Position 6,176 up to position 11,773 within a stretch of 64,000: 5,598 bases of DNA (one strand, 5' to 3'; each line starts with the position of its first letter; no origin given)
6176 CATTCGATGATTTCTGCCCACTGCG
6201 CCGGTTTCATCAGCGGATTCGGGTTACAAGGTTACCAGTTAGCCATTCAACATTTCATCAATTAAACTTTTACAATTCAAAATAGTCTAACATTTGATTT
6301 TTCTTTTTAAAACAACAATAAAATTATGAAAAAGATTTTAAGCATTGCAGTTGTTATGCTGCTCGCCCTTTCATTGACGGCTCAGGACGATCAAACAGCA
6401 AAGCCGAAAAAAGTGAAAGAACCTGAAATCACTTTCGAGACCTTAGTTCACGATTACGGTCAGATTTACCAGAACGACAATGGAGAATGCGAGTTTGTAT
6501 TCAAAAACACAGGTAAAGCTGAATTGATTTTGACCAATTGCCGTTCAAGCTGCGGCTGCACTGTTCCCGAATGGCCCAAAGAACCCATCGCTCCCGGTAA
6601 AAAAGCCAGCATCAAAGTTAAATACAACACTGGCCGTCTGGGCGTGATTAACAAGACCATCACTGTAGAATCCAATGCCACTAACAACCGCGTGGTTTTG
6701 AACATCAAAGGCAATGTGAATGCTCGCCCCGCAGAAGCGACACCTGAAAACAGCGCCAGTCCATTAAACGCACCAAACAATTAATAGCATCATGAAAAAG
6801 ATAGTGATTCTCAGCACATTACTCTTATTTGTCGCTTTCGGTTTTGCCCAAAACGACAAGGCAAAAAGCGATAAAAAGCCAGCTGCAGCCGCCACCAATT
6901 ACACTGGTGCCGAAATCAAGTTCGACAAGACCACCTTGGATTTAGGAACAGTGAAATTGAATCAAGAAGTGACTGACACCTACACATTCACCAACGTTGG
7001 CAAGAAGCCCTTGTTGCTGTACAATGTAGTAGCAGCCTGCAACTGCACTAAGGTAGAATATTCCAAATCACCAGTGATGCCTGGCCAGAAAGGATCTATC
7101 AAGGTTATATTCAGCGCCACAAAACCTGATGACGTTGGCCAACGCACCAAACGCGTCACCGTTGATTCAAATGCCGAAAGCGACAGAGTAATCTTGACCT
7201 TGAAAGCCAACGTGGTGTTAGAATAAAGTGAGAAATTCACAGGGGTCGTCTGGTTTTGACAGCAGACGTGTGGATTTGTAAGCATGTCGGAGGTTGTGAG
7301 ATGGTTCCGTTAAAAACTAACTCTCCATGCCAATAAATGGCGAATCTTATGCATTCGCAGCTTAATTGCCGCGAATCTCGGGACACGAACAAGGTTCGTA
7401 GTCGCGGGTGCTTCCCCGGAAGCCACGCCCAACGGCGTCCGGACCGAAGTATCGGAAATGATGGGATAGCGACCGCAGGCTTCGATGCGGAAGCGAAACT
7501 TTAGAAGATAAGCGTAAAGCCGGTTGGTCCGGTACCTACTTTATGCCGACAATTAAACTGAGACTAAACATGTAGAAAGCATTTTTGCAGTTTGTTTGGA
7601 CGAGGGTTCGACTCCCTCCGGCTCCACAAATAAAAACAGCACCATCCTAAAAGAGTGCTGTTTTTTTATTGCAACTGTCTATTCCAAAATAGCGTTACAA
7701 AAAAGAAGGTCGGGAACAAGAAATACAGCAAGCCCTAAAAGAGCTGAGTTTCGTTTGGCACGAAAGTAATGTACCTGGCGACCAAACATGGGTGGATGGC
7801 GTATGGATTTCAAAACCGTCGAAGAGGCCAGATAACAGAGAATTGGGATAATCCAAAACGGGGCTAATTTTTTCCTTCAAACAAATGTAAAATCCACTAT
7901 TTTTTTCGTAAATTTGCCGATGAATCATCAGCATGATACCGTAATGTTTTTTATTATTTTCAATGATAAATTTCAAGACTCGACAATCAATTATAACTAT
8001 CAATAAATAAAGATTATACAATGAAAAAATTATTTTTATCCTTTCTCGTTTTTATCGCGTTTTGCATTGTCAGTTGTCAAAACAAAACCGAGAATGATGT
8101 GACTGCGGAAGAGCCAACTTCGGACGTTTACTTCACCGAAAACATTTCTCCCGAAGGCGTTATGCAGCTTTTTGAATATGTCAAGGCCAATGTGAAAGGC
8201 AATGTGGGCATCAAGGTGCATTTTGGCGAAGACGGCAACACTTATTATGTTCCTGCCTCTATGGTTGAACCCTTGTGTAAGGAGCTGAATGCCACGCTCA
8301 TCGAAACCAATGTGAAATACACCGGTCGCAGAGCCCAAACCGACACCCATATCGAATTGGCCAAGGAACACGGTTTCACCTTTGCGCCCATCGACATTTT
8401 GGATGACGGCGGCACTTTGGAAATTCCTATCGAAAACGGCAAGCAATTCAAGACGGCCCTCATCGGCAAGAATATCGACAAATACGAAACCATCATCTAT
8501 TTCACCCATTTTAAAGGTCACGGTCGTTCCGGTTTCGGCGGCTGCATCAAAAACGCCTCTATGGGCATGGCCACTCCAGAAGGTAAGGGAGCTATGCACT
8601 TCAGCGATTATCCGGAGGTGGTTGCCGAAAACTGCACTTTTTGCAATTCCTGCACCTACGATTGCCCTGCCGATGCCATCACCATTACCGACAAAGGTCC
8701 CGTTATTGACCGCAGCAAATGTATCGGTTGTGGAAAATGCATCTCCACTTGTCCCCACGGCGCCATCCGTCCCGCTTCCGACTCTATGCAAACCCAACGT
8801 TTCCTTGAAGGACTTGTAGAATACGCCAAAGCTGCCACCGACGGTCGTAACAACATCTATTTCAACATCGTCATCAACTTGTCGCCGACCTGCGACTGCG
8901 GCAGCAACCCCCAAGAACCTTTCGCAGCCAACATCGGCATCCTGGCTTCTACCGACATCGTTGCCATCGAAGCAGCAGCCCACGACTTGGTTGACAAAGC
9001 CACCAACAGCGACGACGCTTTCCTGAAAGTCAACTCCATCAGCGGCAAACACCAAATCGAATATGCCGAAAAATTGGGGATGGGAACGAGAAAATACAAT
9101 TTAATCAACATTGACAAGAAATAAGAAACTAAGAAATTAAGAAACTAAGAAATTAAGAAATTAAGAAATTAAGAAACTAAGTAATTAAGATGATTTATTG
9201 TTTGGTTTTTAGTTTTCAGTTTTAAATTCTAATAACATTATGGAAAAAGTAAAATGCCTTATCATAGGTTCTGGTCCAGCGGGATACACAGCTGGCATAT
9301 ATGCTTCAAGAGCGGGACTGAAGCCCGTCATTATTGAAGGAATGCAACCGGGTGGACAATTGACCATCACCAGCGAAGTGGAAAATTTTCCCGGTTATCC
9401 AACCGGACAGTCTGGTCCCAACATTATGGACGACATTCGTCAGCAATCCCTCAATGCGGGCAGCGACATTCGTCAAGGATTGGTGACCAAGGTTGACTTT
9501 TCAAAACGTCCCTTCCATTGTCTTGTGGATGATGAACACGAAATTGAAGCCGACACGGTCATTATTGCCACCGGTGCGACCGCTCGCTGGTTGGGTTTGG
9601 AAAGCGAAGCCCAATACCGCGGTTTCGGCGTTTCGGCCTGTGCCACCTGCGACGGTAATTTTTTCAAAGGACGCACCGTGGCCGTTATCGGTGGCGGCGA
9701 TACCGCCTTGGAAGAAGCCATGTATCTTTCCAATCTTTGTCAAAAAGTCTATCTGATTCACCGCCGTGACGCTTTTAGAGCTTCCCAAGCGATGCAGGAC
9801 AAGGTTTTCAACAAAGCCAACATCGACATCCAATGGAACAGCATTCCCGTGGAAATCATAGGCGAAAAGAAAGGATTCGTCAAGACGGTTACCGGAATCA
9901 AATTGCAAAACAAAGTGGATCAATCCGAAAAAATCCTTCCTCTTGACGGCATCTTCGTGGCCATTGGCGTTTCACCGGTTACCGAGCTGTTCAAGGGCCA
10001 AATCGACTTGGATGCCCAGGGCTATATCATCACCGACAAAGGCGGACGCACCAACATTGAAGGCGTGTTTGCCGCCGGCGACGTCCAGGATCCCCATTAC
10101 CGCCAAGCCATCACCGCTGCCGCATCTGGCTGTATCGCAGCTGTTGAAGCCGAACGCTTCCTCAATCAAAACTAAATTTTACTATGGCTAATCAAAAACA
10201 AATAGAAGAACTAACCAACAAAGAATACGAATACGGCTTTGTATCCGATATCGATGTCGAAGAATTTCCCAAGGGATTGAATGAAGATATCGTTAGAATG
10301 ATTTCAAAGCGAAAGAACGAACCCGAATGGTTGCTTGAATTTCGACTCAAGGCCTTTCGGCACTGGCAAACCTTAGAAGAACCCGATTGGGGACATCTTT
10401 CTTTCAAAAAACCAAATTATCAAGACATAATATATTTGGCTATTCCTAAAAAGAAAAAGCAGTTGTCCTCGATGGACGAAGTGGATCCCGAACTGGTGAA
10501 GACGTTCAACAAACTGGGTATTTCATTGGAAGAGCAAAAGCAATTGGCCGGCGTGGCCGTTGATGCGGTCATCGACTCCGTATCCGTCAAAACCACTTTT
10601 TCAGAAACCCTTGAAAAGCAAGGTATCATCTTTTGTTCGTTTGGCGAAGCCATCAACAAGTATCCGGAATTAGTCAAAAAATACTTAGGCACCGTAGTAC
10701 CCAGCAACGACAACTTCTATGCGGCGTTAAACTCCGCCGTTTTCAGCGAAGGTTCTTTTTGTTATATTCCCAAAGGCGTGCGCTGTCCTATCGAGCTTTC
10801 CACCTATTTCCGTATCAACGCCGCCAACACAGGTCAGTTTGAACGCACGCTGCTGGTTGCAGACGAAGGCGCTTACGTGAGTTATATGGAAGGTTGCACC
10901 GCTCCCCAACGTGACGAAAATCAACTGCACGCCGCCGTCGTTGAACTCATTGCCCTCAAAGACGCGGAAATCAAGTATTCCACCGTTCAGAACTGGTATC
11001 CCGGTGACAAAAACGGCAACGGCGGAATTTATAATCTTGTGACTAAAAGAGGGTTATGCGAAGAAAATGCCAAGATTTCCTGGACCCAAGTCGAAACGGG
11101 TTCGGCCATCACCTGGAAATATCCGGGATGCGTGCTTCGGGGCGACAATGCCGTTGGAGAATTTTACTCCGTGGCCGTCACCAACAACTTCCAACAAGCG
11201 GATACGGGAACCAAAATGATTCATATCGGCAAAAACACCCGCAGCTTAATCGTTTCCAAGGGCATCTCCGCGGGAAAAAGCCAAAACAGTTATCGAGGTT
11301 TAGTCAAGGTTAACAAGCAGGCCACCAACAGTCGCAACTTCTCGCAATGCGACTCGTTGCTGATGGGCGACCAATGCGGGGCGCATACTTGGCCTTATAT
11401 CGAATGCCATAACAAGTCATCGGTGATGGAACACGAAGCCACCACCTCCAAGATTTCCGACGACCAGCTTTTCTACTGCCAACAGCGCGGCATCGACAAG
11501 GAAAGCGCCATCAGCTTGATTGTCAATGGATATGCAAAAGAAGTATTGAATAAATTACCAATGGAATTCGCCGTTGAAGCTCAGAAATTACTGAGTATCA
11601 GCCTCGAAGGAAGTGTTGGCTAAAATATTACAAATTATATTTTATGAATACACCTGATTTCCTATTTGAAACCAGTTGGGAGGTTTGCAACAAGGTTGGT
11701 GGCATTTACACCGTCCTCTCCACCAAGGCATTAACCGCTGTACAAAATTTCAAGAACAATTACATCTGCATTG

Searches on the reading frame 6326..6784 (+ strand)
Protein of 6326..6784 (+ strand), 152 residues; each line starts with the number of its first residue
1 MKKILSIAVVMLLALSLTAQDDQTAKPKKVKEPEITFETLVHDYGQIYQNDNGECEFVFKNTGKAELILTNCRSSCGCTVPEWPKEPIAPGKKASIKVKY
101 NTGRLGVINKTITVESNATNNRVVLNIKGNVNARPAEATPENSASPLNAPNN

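Call 29: search_protein_families(library=pfam, proteins=[window:6326-6784:+], max_evalue=0.00001)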
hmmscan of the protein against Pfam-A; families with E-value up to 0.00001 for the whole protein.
window:6326-6784:+ (152 aa): 2 families
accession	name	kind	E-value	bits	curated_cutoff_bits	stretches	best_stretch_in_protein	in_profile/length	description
PF07610.17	DUF1573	-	2.2e-34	117.8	26.1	1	35-131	1-98/98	Protein of unknown function (DUF1573)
PF22544.2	HYDIN_VesB_CFA65-like_Ig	-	7.9e-17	61.8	25.5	1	33-130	1-100/100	HYDIN/CFA65/VesB-like, Ig-like domain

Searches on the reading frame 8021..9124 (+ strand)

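Call 9: search_protein_families(library=pfam, proteins=[window:8021-9124:+], max_evalue=0.001)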
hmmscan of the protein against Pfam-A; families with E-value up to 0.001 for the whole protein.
window:8021-9124:+ (367 aa): 13 families
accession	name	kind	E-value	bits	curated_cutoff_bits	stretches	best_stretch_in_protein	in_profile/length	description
PF04015.17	DUF362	-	1.3e-35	123.7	24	1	62-321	1-199/200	Domain of unknown function (DUF362)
PF00037.32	Fer4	-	2.1e-13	49.9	21.1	1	227-250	1-24/24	4Fe-4S binding domain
PF12838.12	Fer4_7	-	1.2e-11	45.4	27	2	204-248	1-52/52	4Fe-4S dicluster domain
PF14697.11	Fer4_21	-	2.4e-09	37.6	35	1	228-256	2-33/59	4Fe-4S dicluster domain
PF12837.12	Fer4_6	-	9.5e-09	35.2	25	1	227-249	2-24/24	4Fe-4S binding domain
PF13484.11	Fer4_16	-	2.1e-08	35.2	30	1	233-269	1-37/66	4Fe-4S double cluster binding domain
PF13187.11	Fer4_9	-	3e-08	34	27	1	204-249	1-52/52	4Fe-4S dicluster domain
PF25160.1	LdpA_Fe-S-bd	-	3.9e-08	33.4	27.6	1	210-252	8-46/49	LdpA Fe-S cluster-binding domain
PF13237.11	Fer4_10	-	1.7e-07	31.5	25.5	1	201-245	5-53/53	4Fe-4S dicluster domain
PF13183.11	Fer4_8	-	5e-06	27.4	27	0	232-264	3-35/68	4Fe-4S dicluster domain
PF12797.12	Fer4_2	-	5.3e-06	26.5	24.5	1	226-245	2-21/22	4Fe-4S binding domain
PF13534.11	Fer4_17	-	2.8e-05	25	22.2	0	201-218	42-59/61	4Fe-4S dicluster domain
PF12800.12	Fer4_4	-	0.00024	21.6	24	1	232-245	2-15/17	4Fe-4S binding domain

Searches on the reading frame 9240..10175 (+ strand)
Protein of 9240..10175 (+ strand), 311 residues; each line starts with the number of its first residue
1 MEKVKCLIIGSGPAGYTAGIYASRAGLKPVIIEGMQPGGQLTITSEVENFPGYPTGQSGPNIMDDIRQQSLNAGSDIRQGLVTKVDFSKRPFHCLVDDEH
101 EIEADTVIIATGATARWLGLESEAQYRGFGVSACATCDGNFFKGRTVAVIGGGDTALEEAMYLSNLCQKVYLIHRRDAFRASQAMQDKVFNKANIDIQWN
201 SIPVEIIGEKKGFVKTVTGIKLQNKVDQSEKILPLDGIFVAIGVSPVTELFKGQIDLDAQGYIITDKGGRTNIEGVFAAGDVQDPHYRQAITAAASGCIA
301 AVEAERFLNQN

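Call 9: search_protein_families(library=pfam, proteins=[window:9240-10175:+], max_evalue=0.001)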
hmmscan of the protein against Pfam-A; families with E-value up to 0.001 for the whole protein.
window:9240-10175:+ (311 aa): 9 families
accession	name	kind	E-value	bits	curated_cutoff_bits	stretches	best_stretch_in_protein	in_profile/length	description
PF07992.20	Pyr_redox_2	-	8.6e-56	189.9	26.1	1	5-297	2-291/291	Pyridine nucleotide-disulphide oxidoreductase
PF00070.33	Pyr_redox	-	2.9e-17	63.4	22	1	147-218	2-78/82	Pyridine nucleotide-disulphide oxidoreductase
PF13738.12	Pyr_redox_3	-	8.1e-17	61.8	30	1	82-280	104-305/305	Pyridine nucleotide-disulphide oxidoreductase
PF00890.30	FAD_binding_2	-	4.1e-09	36.6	20.4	1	7-54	3-51/414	FAD binding domain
PF01134.28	GIDA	-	4.6e-06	26.4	22.1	0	6-32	2-28/391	Glucose inhibited division protein A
PF03486.20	HI0933_like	-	5.7e-06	26.4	50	0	5-39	2-37/244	HI0933-like protein Rossmann domain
PF12831.13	FAD_oxidored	-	1.6e-05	24.8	27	1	7-69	3-67/416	FAD dependent oxidoreductase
PF01266.30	DAO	-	4.1e-05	23.7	27.9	0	6-39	2-37/353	FAD dependent oxidoreductase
PF01494.25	FAD_binding_3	-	0.00052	19.8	22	0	4-35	2-33/349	FAD binding domain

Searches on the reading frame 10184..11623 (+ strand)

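Call 9: search_protein_families(library=pfam, proteins=[window:10184-11623:+], max_evalue=0.001)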
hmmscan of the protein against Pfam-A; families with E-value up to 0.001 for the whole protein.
window:10184-11623:+ (479 aa): 2 families
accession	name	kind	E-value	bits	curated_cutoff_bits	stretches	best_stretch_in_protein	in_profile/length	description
PF01458.23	SUFBD_core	-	5.4e-80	268.6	27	1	209-449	1-231/232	SUF system FeS cluster assembly, SufBD core domain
PF19295.5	SufBD_N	-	7.7e-10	39.1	23.5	1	140-201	105-166/172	SufBD protein N-terminal region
